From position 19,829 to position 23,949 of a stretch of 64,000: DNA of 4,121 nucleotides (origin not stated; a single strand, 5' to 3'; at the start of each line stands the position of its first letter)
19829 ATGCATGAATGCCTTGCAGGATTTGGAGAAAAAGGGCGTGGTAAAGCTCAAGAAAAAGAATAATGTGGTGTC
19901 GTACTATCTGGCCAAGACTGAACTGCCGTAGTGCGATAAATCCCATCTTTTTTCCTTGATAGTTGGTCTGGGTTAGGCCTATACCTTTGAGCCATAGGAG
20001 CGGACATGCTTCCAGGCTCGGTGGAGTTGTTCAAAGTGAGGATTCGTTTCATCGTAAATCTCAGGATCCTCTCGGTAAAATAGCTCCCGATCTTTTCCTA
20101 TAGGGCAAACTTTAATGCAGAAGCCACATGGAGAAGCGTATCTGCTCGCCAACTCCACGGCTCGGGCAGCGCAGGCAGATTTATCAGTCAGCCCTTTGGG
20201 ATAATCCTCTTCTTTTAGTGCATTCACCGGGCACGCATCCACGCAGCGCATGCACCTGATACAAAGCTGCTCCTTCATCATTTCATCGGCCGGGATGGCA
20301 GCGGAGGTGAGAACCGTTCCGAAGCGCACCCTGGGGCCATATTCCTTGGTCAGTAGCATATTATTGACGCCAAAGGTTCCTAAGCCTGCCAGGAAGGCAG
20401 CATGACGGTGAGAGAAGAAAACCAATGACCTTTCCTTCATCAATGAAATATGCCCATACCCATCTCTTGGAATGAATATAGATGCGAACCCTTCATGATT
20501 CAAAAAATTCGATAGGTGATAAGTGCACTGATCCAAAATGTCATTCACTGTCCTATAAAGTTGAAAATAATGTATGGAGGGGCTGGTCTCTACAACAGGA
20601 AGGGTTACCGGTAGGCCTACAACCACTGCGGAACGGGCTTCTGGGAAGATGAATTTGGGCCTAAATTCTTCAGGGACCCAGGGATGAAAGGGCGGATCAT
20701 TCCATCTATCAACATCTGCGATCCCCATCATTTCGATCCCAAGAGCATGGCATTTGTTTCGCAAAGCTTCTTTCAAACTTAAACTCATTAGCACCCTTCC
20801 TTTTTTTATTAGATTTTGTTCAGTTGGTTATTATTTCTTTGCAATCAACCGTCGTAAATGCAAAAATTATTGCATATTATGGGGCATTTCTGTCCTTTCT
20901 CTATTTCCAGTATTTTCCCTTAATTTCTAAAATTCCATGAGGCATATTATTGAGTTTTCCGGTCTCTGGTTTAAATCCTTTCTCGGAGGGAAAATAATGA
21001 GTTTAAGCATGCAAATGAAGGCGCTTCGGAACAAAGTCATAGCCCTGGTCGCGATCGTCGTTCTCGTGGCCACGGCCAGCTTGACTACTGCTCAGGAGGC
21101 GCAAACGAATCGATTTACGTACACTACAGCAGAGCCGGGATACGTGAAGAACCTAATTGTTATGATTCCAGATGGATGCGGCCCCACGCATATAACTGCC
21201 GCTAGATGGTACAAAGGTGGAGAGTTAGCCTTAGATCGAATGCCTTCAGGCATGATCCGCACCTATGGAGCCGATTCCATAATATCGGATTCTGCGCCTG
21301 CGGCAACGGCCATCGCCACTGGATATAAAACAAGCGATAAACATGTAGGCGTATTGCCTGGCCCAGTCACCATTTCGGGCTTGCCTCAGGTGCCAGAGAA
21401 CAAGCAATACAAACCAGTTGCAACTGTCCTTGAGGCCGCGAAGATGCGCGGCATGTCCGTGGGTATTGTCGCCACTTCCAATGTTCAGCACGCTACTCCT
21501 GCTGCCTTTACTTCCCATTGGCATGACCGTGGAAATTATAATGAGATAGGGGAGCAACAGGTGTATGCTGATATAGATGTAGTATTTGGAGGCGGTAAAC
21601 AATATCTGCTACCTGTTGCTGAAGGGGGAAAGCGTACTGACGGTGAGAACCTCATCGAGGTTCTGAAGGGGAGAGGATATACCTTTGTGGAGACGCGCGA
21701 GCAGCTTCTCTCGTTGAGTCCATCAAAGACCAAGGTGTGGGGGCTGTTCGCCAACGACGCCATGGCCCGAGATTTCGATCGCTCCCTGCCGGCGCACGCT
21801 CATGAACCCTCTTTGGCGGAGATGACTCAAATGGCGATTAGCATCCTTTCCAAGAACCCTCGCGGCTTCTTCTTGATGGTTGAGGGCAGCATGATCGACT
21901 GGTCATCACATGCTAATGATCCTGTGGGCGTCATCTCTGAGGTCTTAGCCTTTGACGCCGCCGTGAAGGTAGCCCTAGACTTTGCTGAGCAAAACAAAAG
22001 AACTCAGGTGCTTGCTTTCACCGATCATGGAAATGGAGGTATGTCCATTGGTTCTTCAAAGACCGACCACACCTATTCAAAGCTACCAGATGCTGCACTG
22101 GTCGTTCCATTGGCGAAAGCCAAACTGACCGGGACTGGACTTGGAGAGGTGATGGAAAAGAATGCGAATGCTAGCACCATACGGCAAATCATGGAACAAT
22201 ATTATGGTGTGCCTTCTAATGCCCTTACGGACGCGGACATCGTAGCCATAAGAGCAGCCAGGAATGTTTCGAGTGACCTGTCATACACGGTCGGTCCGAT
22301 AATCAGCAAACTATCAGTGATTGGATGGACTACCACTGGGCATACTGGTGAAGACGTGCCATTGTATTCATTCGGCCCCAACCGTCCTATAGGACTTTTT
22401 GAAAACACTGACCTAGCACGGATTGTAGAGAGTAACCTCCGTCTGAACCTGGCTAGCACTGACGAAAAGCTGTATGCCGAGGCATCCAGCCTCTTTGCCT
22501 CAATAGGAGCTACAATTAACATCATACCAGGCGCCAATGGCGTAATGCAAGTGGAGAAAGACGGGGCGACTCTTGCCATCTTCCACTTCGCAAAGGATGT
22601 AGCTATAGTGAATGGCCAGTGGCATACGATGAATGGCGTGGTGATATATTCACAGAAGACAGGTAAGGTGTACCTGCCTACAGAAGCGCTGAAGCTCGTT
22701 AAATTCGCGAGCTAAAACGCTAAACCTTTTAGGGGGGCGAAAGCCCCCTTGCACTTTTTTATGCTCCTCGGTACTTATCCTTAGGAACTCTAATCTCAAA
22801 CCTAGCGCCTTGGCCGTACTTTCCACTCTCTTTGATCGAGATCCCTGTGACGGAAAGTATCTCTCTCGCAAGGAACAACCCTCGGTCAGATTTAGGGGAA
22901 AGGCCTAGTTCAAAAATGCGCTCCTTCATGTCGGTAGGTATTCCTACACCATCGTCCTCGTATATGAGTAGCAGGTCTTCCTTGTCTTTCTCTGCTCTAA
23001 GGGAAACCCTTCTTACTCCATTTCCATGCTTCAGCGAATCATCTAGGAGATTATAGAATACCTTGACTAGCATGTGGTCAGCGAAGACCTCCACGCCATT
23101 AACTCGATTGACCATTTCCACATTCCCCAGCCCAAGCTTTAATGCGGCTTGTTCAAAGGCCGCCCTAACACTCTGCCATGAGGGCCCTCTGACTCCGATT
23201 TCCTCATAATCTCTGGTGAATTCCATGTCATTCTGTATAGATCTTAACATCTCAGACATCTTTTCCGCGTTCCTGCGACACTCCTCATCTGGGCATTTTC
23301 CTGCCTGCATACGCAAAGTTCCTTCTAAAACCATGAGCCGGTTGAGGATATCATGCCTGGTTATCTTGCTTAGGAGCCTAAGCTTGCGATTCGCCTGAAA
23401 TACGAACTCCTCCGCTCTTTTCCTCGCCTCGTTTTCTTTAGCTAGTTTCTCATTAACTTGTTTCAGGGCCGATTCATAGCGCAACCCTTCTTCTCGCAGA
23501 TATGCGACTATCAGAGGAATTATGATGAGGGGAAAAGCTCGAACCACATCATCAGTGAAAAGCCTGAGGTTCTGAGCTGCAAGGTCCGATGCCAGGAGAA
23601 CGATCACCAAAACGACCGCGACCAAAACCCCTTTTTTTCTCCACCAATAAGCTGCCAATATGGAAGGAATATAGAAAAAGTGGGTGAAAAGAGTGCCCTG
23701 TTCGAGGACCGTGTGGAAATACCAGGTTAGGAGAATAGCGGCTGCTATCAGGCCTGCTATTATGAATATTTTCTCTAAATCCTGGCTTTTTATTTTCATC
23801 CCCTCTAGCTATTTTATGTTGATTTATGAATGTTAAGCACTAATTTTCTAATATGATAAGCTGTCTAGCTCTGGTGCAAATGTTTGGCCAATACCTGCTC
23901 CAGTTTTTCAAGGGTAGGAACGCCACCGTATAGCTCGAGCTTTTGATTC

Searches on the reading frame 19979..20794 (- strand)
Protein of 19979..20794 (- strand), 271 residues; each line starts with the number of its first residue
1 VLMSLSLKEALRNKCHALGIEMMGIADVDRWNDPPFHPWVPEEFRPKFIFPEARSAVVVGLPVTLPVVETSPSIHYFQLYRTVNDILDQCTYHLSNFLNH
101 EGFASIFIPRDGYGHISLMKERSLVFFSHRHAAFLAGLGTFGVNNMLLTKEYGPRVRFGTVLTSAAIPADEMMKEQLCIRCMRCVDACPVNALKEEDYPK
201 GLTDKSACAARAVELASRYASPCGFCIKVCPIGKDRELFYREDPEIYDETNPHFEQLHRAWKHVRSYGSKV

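Call 75: search_protein_families(library=pfam, proteins=[window:19979-20794:-])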
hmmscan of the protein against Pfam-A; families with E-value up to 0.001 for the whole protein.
window:19979-20794:- (271 aa): 13 families
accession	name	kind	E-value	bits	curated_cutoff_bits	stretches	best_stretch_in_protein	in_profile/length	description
PF00037.32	Fer4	-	1.7e-08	34.3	21.1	1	176-194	6-24/24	4Fe-4S binding domain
PF12838.12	Fer4_7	-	7e-07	30.1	27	1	178-233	2-51/52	4Fe-4S dicluster domain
PF12837.12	Fer4_6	-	1.3e-06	28.5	25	1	175-193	6-24/24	4Fe-4S binding domain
PF13484.11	Fer4_16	-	1.6e-06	29.2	30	1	178-232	2-65/66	4Fe-4S double cluster binding domain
PF13237.11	Fer4_10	-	8.5e-06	26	25.5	1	175-231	6-53/53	4Fe-4S dicluster domain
PF25160.1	LdpA_Fe-S-bd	-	1.3e-05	25.3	27.6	0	165-198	16-48/49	LdpA Fe-S cluster-binding domain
PF12800.12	Fer4_4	-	1.8e-05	25.1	24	1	177-190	3-16/17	4Fe-4S binding domain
PF12798.12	Fer4_3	-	5.4e-05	24.2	27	0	178-192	1-15/15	4Fe-4S binding domain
PF13183.11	Fer4_8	-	0.00022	22.2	27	0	177-233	4-67/68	4Fe-4S dicluster domain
PF12797.12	Fer4_2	-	0.00041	20.6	24.5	1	174-190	6-22/22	4Fe-4S binding domain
PF14697.11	Fer4_21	-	0.00054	20.5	35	0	173-232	3-53/59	4Fe-4S dicluster domain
PF13187.11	Fer4_9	-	0.00057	20.3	27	0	176-192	35-51/52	4Fe-4S dicluster domain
PF13534.11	Fer4_17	-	0.00063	20.7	22.2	0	178-231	2-57/61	4Fe-4S dicluster domain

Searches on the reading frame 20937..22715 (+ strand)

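Call 75: search_protein_families(library=pfam, proteins=[window:20937-22715:+])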
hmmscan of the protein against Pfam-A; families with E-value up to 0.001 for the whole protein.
window:20937-22715:+ (592 aa): 2 families
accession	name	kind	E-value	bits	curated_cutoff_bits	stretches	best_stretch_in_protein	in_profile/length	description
PF00245.25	Alk_phosphatase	-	8.5e-89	298.8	24.4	1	71-501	2-421/423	Alkaline phosphatase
PF01676.23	Metalloenzyme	-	1.3e-06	28.5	24.3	1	292-384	130-217/252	Metalloenzyme superfamily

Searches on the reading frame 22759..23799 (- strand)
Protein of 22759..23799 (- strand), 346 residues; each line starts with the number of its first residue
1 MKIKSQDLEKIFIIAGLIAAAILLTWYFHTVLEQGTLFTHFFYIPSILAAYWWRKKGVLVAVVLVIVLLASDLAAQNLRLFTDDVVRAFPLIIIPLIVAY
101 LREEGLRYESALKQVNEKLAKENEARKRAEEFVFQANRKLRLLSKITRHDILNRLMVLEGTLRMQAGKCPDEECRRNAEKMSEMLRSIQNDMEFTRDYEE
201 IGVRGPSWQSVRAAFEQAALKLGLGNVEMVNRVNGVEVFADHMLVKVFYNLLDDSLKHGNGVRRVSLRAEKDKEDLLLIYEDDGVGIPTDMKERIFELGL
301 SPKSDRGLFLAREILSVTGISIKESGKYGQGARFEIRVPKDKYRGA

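Call 75: search_protein_families(library=pfam, proteins=[window:22759-23799:-])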
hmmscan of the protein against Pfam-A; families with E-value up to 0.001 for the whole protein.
window:22759-23799:- (346 aa): 1 family
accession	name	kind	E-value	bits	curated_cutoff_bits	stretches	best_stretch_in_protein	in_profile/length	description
PF02518.31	HATPase_c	-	3.8e-12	47.1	26.4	1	244-341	6-110/111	Histidine kinase-, DNA gyrase B-, and HSP90-like ATPase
